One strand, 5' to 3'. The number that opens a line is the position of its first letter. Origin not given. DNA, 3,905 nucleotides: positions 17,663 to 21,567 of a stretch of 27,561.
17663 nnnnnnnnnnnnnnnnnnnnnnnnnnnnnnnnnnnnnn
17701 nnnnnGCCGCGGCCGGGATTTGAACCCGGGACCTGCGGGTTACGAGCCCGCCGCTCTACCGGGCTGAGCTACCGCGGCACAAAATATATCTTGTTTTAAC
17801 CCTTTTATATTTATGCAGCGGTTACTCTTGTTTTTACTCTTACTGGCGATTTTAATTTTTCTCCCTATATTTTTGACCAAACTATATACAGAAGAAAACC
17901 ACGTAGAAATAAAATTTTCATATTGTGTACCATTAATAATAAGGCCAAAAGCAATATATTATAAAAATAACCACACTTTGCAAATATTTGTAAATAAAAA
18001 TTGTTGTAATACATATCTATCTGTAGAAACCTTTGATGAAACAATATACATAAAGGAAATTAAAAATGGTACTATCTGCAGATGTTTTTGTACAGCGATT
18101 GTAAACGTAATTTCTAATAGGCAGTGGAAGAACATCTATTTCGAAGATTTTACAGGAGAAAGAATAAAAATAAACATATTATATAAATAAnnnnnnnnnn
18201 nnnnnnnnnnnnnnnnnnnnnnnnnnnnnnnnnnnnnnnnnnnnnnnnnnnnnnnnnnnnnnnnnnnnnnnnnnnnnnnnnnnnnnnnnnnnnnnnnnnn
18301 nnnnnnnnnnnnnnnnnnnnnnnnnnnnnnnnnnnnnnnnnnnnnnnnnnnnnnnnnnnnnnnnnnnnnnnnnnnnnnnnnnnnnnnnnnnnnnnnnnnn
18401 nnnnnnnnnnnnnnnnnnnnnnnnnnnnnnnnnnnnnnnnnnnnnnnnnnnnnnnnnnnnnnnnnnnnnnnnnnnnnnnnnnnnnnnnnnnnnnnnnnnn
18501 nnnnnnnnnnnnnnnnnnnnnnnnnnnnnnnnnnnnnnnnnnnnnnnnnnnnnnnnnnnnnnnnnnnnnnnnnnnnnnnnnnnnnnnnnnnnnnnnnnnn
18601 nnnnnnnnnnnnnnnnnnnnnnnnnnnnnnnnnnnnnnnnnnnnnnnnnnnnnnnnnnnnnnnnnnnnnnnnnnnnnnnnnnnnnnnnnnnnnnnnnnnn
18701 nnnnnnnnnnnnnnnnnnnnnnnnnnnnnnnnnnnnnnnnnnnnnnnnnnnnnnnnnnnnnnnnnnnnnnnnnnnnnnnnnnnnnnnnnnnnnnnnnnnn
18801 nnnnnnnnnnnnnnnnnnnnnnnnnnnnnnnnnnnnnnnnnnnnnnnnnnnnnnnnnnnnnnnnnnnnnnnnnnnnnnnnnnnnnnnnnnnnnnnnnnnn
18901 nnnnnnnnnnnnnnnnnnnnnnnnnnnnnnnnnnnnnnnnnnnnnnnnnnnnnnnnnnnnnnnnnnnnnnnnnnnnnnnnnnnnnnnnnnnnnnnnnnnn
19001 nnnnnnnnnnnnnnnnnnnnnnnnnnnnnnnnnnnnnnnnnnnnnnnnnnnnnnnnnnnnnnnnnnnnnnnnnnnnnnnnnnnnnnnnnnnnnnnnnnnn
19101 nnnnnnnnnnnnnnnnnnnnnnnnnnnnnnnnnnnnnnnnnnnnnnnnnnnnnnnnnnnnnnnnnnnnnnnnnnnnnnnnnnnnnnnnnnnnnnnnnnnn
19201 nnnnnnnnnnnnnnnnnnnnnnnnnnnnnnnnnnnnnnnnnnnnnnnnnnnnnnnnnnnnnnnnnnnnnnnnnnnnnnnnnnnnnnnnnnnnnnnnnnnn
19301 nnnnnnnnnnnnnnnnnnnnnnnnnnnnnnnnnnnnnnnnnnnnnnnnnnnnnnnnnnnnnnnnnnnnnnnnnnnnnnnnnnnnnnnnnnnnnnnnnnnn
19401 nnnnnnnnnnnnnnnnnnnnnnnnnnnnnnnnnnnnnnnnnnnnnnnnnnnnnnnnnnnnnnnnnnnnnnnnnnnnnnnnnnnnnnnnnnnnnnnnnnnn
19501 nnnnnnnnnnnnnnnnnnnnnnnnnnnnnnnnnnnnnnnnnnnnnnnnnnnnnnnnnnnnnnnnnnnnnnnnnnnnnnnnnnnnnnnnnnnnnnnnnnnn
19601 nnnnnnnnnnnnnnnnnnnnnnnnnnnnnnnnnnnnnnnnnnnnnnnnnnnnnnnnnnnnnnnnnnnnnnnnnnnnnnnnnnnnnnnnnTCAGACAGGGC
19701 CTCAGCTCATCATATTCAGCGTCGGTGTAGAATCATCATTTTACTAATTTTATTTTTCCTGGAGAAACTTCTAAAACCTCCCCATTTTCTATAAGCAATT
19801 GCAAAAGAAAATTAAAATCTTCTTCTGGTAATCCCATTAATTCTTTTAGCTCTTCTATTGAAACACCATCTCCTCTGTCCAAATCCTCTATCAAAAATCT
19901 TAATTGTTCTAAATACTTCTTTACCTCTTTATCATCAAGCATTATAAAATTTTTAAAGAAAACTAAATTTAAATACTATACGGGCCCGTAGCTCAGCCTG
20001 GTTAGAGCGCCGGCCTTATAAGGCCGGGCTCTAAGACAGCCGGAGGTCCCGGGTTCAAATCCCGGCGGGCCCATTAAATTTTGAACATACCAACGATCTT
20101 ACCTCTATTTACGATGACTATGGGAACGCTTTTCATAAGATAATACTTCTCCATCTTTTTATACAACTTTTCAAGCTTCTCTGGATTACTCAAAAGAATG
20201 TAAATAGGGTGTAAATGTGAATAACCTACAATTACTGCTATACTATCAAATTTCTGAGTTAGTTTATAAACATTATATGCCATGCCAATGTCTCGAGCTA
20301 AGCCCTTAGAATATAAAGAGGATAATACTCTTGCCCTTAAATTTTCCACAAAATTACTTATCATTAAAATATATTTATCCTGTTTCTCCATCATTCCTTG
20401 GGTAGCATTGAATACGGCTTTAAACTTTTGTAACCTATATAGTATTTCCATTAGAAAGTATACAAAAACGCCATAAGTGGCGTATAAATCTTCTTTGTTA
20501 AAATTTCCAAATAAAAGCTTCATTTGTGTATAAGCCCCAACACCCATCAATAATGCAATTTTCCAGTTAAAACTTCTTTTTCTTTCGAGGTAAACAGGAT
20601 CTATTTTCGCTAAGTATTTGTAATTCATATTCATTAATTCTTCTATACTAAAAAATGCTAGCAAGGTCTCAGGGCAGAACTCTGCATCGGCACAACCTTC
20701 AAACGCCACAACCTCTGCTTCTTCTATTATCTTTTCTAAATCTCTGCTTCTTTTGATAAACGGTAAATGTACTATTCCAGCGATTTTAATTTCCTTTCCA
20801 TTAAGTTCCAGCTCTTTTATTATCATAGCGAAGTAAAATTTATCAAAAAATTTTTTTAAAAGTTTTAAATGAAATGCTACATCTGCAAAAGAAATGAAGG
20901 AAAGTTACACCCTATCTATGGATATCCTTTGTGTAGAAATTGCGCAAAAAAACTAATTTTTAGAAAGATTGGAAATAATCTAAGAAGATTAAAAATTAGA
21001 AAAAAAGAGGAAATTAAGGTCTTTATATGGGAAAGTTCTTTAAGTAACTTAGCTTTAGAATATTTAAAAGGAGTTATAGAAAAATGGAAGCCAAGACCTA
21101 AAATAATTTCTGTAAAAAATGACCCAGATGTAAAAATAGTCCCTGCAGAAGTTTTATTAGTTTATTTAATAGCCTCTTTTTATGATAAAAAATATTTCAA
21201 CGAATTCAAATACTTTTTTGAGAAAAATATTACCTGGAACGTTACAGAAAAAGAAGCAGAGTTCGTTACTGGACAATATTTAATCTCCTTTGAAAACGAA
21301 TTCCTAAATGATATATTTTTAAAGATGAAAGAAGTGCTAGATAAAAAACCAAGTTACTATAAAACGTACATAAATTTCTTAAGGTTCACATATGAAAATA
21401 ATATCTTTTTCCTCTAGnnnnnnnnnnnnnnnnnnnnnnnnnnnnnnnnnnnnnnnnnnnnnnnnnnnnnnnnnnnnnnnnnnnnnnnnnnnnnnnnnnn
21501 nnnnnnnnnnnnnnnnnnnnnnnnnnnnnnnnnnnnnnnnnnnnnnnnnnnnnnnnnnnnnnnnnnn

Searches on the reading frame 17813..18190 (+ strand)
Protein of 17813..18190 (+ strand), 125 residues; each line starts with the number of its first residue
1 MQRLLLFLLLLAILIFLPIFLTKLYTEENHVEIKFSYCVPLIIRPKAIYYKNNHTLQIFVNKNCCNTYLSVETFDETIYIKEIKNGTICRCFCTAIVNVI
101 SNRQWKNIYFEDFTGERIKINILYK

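Call 47: search_protein_families(library=pfam, max_evalue=0.01, proteins=[window:17813-18190:+])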
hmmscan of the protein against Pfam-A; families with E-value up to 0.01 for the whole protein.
window:17813-18190:+ (125 aa): 0 families

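Call 55: search_protein_families(library=pfam, max_evalue=10, proteins=[window:17813-18190:+])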
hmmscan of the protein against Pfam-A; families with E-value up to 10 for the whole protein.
window:17813-18190:+ (125 aa): 1 family
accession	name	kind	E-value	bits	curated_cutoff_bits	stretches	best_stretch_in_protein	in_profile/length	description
PF07095.16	IgaA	-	0.091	11.2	25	1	15-65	116-160/702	Intracellular growth attenuator protein IgaA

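Call 72: search_protein_families(library=ncbifam, max_evalue=1, proteins=[window:17813-18190:+])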
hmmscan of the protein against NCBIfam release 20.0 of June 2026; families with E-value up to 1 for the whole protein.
window:17813-18190:+ (125 aa): 1 family
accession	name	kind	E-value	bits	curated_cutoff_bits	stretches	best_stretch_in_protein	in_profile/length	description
NF047675.1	TeichurnBiosyTuaE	equivalog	0.0091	15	400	1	2-88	176-255/488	teichuronic acid biosynthesis protein TuaE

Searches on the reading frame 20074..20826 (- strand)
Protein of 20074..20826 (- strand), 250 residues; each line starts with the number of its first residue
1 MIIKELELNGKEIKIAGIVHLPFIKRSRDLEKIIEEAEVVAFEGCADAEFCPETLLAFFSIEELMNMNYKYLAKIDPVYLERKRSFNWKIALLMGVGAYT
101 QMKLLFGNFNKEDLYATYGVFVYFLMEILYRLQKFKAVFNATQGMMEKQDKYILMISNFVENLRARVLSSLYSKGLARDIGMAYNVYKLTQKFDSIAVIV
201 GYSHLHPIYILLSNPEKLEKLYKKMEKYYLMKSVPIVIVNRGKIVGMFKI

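Call 47: search_protein_families(library=pfam, max_evalue=0.01, proteins=[window:20074-20826:-])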
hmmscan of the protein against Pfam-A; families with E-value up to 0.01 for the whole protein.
window:20074-20826:- (250 aa): 0 families

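Call 55: search_protein_families(library=pfam, max_evalue=10, proteins=[window:20074-20826:-])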
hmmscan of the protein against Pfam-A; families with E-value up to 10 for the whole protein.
window:20074-20826:- (250 aa): 1 family
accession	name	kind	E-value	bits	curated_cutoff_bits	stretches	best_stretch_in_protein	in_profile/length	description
PF13040.11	Fur_reg_FbpB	-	0.1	12.6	25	1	211-227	19-35/39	Fur-regulated basic protein B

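Call 72: search_protein_families(library=ncbifam, max_evalue=1, proteins=[window:20074-20826:-])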
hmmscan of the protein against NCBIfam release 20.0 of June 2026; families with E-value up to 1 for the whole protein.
window:20074-20826:- (250 aa): 0 families

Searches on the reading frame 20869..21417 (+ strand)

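Call 47: search_protein_families(library=pfam, max_evalue=0.01, proteins=[window:20869-21417:+])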
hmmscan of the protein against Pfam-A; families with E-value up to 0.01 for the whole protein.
window:20869-21417:+ (182 aa): 0 families

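Call 55: search_protein_families(library=pfam, max_evalue=10, proteins=[window:20869-21417:+])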
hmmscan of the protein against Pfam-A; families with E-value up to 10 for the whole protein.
window:20869-21417:+ (182 aa): 1 family
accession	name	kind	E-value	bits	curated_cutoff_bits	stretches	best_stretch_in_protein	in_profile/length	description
PF10764.14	Gin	-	0.14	12.6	27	1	3-31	1-29/45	Inhibitor of sigma-G Gin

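Call 72: search_protein_families(library=ncbifam, max_evalue=1, proteins=[window:20869-21417:+])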
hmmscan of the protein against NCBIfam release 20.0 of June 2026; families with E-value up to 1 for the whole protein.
window:20869-21417:+ (182 aa): 0 families
